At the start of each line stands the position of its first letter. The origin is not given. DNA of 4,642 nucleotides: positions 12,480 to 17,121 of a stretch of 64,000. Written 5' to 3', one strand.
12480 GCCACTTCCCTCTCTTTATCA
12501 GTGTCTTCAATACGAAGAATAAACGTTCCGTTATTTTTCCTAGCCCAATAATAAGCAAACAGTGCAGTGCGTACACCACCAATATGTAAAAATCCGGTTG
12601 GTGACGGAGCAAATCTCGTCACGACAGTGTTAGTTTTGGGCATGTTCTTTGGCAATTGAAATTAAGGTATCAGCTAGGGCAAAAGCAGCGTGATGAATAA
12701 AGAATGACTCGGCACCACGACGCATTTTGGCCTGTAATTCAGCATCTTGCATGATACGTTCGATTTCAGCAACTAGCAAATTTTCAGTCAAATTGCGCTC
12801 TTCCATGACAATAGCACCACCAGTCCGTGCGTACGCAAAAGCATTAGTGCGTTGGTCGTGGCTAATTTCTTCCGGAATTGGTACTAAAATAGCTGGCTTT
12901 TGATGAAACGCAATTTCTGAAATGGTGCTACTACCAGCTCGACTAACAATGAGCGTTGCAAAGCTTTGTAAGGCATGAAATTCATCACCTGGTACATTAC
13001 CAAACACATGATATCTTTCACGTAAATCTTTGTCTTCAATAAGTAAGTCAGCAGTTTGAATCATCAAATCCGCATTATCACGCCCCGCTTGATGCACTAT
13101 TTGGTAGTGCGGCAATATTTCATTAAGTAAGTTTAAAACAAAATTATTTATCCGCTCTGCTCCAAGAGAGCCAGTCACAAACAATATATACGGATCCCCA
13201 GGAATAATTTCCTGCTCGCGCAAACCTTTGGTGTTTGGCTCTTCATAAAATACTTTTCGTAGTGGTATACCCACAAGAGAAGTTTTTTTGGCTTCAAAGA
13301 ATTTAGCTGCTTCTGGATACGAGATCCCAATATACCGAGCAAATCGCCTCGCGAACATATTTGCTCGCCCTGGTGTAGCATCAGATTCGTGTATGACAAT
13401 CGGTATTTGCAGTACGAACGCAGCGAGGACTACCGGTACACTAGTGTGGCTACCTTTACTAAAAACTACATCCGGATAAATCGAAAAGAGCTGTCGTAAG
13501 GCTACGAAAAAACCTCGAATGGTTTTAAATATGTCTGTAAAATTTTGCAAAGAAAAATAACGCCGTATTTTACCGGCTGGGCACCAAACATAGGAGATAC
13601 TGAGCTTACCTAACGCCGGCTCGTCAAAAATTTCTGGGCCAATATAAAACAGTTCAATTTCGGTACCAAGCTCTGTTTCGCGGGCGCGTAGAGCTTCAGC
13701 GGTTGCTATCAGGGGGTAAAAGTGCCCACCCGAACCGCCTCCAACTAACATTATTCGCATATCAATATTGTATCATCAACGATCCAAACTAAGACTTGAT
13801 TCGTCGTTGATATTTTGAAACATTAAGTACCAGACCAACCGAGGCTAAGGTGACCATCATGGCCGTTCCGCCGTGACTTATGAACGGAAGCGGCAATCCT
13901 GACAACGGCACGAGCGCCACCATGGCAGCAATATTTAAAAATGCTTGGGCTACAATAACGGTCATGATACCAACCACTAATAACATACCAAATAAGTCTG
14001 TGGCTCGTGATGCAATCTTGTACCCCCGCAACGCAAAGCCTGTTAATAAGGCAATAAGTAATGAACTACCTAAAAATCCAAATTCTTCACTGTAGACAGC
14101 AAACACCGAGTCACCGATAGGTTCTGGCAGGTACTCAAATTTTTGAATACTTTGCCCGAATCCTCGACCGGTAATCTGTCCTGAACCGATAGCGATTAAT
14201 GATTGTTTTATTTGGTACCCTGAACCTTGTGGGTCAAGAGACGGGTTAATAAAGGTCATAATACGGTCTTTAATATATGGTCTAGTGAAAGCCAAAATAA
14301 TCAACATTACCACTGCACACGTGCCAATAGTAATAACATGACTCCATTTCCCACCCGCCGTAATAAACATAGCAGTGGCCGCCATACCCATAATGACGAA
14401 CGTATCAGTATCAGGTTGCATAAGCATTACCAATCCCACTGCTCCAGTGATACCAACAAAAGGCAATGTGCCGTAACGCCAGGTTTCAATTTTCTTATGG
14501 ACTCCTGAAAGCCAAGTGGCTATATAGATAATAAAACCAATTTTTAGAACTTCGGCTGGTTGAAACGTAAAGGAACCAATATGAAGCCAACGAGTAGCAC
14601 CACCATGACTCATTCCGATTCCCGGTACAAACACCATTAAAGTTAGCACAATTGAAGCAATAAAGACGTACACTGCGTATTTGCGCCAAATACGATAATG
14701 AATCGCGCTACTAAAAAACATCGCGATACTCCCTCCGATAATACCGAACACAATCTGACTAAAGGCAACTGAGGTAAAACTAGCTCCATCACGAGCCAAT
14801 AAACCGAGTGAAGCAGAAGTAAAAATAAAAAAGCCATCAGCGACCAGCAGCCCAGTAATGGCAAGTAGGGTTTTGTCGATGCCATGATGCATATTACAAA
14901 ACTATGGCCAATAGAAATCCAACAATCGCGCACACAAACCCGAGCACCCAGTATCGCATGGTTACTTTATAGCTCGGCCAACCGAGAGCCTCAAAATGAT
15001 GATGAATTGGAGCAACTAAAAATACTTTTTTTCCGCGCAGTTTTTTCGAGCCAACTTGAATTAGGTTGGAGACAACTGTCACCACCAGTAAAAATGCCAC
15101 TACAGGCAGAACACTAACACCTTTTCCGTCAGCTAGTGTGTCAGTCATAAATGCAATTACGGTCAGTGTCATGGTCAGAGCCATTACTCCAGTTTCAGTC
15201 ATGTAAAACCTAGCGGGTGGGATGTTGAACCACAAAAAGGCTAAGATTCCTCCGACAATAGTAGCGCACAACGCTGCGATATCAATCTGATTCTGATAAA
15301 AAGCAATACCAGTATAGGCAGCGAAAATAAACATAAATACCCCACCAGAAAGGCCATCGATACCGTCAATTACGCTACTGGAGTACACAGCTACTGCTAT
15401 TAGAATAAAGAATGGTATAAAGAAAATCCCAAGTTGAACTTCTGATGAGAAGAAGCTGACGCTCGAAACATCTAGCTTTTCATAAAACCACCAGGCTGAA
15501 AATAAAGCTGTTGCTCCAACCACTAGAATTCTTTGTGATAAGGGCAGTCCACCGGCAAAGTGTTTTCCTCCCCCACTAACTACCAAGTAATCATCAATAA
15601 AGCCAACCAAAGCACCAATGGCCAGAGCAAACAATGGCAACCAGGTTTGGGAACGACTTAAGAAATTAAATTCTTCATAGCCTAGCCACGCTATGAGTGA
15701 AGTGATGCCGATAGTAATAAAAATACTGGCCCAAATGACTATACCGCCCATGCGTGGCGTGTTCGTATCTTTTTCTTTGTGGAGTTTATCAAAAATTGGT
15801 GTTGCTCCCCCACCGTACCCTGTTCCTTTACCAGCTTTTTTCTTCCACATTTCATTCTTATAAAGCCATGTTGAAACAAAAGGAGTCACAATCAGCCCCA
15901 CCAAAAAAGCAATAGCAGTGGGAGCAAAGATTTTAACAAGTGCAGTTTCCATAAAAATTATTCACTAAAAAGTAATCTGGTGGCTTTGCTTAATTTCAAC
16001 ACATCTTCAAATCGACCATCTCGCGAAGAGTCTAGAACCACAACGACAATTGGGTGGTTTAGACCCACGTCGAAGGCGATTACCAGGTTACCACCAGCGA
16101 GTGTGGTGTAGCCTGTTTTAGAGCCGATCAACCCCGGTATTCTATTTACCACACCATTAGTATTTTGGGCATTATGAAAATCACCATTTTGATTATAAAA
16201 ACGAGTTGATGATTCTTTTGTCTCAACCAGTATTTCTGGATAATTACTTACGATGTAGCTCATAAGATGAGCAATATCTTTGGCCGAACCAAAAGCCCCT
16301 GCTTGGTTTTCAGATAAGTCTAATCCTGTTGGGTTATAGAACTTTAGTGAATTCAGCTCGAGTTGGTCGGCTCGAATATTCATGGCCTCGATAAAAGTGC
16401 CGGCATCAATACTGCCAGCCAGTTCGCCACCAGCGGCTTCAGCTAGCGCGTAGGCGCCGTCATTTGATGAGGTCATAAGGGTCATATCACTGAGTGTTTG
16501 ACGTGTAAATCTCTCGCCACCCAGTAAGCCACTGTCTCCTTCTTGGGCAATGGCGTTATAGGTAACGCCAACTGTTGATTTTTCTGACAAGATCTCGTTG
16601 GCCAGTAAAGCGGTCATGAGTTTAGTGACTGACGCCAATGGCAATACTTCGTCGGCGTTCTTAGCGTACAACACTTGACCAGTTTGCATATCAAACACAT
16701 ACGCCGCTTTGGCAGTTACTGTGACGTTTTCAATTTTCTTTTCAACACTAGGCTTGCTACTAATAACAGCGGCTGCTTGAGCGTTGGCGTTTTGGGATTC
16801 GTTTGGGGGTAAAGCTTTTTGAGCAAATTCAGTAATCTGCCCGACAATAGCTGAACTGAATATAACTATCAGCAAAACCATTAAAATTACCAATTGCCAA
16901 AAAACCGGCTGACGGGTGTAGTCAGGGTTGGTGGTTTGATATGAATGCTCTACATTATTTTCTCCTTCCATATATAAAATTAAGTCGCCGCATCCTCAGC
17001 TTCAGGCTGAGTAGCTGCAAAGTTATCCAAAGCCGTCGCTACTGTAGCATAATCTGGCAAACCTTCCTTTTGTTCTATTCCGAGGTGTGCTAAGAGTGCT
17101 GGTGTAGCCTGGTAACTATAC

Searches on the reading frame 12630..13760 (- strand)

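Call 63: search_protein_families(library=pfam, proteins=[window:12630-13760:-], max_evalue=0.001)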
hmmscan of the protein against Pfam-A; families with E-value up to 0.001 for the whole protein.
window:12630-13760:- (376 aa): 3 families
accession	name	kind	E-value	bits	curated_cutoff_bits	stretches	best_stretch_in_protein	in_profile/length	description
PF03033.26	Glyco_transf_28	-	3.4e-25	89.2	26.2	1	3-144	1-137/139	Glycosyltransferase family 28 N-terminal domain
PF04101.22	Glyco_tran_28_C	-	1.5e-24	87.3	22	1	192-352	2-157/166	Glycosyltransferase family 28 C-terminal domain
PF08660.17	Alg14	-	0.00044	20.7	27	0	74-122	72-120/171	Oligosaccharide biosynthesis protein Alg14 like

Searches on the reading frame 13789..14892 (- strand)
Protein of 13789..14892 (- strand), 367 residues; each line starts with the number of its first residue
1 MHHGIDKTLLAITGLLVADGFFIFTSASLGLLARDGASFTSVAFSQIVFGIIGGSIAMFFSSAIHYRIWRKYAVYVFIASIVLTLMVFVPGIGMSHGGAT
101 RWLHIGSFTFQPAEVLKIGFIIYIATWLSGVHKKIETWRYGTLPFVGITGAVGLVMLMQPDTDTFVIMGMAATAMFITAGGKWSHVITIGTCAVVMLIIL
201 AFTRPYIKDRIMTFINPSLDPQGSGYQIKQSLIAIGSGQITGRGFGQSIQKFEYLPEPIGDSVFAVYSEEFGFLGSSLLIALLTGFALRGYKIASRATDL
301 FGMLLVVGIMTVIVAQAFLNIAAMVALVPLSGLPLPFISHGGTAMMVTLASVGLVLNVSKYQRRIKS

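Call 63: search_protein_families(library=pfam, proteins=[window:13789-14892:-], max_evalue=0.001)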
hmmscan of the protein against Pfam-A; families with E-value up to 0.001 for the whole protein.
window:13789-14892:- (367 aa): 1 family
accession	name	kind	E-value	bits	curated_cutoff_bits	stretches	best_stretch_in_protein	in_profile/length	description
PF01098.24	FTSW_RODA_SPOVE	-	2.4e-91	306.8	26.4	1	9-363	4-355/356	Cell cycle protein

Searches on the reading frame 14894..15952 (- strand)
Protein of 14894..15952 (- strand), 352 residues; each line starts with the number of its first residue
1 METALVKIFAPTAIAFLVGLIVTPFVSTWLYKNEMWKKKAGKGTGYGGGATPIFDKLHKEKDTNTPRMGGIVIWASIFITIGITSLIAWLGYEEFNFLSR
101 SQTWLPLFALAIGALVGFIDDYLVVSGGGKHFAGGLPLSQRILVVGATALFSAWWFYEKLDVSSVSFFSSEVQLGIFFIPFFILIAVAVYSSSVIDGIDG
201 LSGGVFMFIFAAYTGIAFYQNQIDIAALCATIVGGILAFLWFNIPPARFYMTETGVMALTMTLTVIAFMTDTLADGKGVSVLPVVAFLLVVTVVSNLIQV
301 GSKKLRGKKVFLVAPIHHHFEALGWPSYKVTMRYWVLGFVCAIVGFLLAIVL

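Call 63: search_protein_families(library=pfam, proteins=[window:14894-15952:-], max_evalue=0.001)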
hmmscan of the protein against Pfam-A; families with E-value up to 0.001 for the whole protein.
window:14894-15952:- (352 aa): 1 family
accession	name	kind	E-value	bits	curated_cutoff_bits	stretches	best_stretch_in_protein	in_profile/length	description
PF00953.26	Glycos_transf_4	-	6.3e-20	72.2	27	1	106-269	4-158/160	Glycosyl transferase family 4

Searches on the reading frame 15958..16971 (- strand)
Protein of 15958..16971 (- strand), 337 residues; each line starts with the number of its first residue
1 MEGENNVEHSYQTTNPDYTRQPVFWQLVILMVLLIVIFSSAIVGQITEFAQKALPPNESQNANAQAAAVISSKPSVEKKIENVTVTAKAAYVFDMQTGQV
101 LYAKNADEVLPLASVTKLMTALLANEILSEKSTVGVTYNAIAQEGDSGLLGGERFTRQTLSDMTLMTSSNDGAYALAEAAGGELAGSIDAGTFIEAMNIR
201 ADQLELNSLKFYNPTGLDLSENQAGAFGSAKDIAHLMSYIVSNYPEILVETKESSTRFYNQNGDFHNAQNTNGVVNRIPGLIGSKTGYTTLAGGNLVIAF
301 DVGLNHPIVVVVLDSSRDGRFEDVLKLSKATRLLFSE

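Call 63: search_protein_families(library=pfam, proteins=[window:15958-16971:-], max_evalue=0.001)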
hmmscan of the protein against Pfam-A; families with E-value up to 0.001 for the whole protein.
window:15958-16971:- (337 aa): 3 families
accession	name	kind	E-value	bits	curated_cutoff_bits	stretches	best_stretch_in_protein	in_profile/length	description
PF00768.25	Peptidase_S11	-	1.6e-41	142.8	27.6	1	81-315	6-237/239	D-alanyl-D-alanine carboxypeptidase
PF02113.21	Peptidase_S13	-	0.0003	20.1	22.8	1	87-131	17-62/444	D-Ala-D-Ala carboxypeptidase 3 (S13) family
PF00144.29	Beta-lactamase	-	0.00034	20.3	27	0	89-127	16-67/329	Beta-lactamase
